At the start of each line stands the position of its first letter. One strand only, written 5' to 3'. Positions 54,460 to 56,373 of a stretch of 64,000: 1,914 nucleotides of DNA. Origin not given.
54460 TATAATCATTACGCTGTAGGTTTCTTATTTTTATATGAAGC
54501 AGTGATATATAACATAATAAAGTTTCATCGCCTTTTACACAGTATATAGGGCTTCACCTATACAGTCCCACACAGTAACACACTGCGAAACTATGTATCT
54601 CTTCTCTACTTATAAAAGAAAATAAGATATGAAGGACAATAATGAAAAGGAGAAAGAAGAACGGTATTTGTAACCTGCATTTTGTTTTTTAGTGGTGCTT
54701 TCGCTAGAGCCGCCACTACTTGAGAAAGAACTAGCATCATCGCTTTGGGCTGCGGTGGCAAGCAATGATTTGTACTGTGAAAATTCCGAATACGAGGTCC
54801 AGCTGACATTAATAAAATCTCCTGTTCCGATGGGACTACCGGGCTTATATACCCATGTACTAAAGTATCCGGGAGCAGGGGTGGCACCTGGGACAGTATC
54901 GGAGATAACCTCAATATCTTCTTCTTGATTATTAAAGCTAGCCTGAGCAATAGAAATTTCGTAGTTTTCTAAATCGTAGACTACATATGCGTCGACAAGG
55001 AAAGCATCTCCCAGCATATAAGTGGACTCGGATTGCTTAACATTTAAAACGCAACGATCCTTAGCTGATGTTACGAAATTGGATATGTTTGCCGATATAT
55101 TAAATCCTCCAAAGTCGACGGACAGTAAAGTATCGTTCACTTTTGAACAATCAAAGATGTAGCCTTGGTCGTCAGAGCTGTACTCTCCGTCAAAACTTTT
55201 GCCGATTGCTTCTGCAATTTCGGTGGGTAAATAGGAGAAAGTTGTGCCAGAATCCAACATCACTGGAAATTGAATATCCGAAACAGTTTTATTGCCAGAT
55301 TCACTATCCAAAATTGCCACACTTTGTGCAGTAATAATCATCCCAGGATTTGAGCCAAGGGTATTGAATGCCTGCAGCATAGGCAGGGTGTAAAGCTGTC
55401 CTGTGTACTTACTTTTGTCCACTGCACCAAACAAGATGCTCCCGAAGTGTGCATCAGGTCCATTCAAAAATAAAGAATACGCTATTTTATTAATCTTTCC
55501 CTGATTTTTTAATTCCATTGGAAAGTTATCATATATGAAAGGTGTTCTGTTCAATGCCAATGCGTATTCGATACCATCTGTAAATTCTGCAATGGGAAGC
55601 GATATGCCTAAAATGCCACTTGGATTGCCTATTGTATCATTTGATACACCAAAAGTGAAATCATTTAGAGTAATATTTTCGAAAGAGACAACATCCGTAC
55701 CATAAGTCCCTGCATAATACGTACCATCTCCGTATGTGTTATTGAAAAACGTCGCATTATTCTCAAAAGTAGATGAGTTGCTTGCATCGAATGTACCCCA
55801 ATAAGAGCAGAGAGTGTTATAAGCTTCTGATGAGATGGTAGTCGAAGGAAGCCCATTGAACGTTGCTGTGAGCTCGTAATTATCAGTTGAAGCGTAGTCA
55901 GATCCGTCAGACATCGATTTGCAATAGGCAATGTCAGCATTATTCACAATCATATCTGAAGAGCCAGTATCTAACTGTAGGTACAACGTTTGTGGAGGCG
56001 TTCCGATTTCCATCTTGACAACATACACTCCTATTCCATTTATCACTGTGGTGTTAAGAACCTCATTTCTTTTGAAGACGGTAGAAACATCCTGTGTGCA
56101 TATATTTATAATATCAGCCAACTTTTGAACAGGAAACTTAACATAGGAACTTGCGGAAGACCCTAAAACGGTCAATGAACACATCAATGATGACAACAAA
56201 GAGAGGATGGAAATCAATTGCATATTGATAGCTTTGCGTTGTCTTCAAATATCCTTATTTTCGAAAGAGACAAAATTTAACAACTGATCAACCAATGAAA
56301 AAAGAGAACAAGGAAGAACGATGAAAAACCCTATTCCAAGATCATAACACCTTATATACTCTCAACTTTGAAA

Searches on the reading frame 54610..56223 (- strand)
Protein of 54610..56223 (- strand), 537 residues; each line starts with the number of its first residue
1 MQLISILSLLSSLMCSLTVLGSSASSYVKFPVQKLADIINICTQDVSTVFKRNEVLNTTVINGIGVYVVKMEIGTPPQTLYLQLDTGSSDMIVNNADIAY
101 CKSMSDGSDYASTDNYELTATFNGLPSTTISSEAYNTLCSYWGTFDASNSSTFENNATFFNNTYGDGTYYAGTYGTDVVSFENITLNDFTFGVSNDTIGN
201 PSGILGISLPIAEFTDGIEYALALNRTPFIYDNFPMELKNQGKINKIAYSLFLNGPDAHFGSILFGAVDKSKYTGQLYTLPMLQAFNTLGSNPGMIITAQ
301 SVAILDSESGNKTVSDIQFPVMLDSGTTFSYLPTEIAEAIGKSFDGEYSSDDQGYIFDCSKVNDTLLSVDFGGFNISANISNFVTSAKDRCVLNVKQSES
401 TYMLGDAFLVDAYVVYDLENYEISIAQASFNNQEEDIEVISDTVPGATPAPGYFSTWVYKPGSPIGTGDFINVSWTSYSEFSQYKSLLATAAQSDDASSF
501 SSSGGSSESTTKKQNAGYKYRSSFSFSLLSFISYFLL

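Call 53: search_protein_families(library=pfam, proteins=[window:54610-56223:-], max_evalue=0.001)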
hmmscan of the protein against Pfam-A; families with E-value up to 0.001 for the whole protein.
window:54610-56223:- (537 aa): 4 families
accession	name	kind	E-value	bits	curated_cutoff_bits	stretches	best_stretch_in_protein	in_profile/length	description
PF00026.29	Asp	-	1.7e-59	202.3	19.9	1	67-428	2-315/315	Eukaryotic aspartyl protease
PF14543.11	TAXi_N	-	1.4e-08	35.6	30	1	67-207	1-137/176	Xylanase inhibitor N-terminal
PF13650.11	Asp_protease_2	-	8.2e-05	23.7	24.3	0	314-346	5-37/90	Aspartyl protease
PF13975.11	gag-asp_proteas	-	0.00023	22.1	28.2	0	314-346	5-37/92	gag-polyprotein putative aspartyl protease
